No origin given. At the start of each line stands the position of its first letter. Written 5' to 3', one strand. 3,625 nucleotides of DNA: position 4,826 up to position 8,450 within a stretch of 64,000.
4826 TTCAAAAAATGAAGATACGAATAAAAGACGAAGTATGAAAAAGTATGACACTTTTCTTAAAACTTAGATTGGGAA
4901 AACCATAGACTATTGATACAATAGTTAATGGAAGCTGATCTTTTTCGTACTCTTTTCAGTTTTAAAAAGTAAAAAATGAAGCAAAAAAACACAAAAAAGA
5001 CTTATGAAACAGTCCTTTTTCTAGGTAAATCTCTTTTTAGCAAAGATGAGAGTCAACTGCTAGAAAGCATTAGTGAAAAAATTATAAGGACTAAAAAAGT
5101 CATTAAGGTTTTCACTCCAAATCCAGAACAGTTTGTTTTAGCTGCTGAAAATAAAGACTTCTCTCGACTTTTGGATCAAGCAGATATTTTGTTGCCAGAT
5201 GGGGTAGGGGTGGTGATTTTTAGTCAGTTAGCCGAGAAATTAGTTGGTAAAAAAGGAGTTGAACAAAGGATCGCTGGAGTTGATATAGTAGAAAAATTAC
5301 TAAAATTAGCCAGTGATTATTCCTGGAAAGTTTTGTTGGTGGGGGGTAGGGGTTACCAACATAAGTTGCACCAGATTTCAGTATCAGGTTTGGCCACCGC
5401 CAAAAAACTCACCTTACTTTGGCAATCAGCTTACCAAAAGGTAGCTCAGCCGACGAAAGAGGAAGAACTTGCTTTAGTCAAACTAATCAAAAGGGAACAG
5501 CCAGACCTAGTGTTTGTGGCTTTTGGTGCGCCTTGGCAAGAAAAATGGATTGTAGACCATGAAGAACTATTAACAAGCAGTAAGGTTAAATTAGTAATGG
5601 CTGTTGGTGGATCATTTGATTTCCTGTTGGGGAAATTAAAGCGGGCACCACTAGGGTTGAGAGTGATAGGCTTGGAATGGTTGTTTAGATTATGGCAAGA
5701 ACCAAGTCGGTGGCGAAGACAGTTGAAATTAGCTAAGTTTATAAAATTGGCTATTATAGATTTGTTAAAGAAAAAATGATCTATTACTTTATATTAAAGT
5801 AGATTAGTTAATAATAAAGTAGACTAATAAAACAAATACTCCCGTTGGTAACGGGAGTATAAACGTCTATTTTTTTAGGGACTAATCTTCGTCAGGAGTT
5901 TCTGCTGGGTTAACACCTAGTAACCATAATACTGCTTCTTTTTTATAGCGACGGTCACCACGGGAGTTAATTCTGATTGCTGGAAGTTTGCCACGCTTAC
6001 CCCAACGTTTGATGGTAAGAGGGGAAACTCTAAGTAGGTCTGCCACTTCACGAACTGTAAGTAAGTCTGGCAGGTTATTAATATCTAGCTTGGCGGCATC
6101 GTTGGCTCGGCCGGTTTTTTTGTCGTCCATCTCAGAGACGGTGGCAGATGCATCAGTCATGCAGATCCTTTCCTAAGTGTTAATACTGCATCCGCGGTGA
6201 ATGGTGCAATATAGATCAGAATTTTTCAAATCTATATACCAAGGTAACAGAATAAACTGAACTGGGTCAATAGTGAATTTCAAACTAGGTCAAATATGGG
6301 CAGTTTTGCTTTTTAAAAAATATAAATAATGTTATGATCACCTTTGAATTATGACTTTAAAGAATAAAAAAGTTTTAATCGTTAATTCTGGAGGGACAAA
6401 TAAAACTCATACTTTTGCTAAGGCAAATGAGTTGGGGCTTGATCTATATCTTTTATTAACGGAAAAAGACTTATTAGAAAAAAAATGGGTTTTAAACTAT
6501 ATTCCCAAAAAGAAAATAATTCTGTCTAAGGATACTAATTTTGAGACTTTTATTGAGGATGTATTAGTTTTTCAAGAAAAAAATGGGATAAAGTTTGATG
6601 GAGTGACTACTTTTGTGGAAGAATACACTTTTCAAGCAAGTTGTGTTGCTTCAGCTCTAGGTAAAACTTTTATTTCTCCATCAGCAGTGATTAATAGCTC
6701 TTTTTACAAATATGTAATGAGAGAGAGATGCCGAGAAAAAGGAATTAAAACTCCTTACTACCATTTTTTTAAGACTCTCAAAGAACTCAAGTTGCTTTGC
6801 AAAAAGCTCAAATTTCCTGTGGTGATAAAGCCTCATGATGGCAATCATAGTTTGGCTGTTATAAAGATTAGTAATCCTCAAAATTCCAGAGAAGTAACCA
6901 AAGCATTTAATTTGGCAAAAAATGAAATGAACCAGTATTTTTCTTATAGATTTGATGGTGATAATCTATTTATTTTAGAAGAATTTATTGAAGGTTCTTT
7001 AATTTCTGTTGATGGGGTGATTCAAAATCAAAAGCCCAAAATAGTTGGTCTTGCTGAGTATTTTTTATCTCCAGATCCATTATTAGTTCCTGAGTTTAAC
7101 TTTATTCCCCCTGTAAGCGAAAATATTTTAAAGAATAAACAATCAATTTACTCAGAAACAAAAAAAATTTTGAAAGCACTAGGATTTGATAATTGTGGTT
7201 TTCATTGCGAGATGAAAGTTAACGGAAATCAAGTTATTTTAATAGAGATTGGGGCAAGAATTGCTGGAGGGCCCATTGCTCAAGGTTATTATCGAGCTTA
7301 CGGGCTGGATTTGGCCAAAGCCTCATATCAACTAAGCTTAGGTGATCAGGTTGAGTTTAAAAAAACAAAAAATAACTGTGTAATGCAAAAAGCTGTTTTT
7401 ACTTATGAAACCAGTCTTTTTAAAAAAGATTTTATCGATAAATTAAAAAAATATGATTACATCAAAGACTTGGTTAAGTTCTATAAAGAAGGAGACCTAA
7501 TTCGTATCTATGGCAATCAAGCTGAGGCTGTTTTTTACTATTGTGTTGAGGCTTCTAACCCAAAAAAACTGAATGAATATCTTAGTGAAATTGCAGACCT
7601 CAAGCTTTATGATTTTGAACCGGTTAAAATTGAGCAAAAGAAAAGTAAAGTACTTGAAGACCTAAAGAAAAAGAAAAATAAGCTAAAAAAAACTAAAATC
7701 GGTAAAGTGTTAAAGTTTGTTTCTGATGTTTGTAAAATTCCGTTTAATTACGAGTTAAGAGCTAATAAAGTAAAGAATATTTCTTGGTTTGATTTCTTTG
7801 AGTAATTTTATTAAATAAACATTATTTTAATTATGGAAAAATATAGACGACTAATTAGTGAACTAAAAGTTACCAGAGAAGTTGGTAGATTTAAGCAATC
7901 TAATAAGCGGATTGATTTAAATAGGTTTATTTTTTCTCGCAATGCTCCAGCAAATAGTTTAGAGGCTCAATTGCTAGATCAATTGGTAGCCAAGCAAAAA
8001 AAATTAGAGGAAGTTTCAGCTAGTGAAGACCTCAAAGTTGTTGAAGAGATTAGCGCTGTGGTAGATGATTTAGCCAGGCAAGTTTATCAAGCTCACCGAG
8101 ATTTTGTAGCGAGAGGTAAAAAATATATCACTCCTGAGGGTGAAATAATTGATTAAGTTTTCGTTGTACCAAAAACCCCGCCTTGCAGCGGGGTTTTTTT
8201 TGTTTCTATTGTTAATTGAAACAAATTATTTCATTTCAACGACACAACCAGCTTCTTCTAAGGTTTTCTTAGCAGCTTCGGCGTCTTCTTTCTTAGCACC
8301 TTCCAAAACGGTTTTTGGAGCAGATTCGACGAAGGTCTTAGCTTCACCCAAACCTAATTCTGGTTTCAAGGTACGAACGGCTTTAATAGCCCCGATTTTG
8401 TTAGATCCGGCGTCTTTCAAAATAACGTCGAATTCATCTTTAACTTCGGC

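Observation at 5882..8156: Low-GC insert encoding a BacD/YwfE-like L-amino-acid ligase (ATP-grasp) next to an excisionase-family HTH gene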

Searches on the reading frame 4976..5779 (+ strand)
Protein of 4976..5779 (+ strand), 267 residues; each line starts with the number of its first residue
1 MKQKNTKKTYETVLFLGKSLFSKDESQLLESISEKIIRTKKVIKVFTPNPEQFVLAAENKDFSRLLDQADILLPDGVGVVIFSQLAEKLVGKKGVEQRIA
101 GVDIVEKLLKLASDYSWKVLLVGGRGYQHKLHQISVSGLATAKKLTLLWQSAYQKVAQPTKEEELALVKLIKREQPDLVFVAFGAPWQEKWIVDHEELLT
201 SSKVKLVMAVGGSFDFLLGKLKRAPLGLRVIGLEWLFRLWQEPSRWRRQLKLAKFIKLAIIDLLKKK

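Call 3: search_protein_families(library=pfam, proteins=[window:4976-5779:+], max_evalue=0.01)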
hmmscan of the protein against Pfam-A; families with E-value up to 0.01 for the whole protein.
window:4976-5779:+ (267 aa): 1 family
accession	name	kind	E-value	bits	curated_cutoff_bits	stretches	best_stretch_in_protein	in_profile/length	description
PF03808.19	Glyco_tran_WecG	-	5.3e-40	137.4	27.4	1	69-249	1-167/168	Glycosyl transferase WecG/TagA/CpsF family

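Call 4: search_protein_families(library=ncbifam, proteins=[window:4976-5779:+], max_evalue=0.01)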
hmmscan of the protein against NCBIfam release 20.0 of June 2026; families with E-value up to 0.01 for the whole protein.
window:4976-5779:+ (267 aa): 4 families
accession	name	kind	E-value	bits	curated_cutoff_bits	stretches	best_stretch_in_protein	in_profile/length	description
TIGR00696.1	wecG_tagA_cpsF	superfamily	6.9e-36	123.6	69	1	65-255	2-178/178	WecB/TagA/CpsF family glycosyltransferase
NF002980.1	PRK03692.1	equivalog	2e-33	115.8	323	1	34-258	27-234/240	lipopolysaccharide N-acetylmannosaminouronosyltransferase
NF041710.1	UDPacetylman_taseTarA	equivalog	1.1e-30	106.9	350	1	39-257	36-238/247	N-acetylglucosaminyldiphosphoundecaprenol N-acetyl-beta-D-mannosaminyltransferase TarA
NF041872.1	EPS_EpsA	equivalog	9.6e-27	94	500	1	35-250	39-244/265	exopolysaccharide biosynthesis glycosyltransferase EpsA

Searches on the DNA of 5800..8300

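Call 87: search_rna_families(source=window, start=5800, end=8300, threshold=evalue, max_evalue=1)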
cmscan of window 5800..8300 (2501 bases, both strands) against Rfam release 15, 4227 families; matches with E-value up to 1: 12.
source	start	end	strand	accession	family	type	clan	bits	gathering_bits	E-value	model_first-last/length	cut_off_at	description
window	8144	8204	+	RF02064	STnc370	Gene; sRNA;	-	36.1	54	0.011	1-71/71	no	Enterobacterial sRNA STnc370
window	8137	8232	+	RF01770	rimP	Cis-reg; leader;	-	26.6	47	0.16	1-102/102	no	Gammaprotebacteria rimP leader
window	8168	8240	-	RF01859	Phe_leader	Cis-reg; leader;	-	26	55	0.18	1-125/125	no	Phenylalanine leader peptide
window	8164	8239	-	RF02059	STnc50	Gene; sRNA;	-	24.1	55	0.47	1-84/84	no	Salmonella enterica sRNA STnc40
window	8117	8201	+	RF00512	Leu_leader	Cis-reg; leader;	-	23.9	50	0.052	1-148/148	no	Leucine operon leader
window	8071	8204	+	RF01772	rnk_pseudo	Cis-reg; leader;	-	23.6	55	0.45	1-108/108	no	Pseudomonas rnk leader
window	8172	8238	-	RF01393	isrJ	Gene; sRNA;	-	22.8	37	0.29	1-75/75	no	isrJ Hfq binding RNA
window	8168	8256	-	RF00513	Trp_leader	Cis-reg; leader;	-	22.6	41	0.15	1-100/100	no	Tryptophan operon leader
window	8170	8244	-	RF01400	istR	Gene; antitoxin;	-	21.2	45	0.25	1-130/130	no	istR Hfq binding RNA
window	8166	8273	-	RF02617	SSRC10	Gene; sRNA;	-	21.1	56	0.58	1-113/113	no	Streptococcus sRNA 10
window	8167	8231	-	RF00506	Thr_leader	Cis-reg; leader;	-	20.4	55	0.96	1-118/118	no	Threonine operon leader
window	8117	8252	+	RF02082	STnc540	Gene; sRNA;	-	19.4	38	0.36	1-202/202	no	Enterobacterial sRNA STnc540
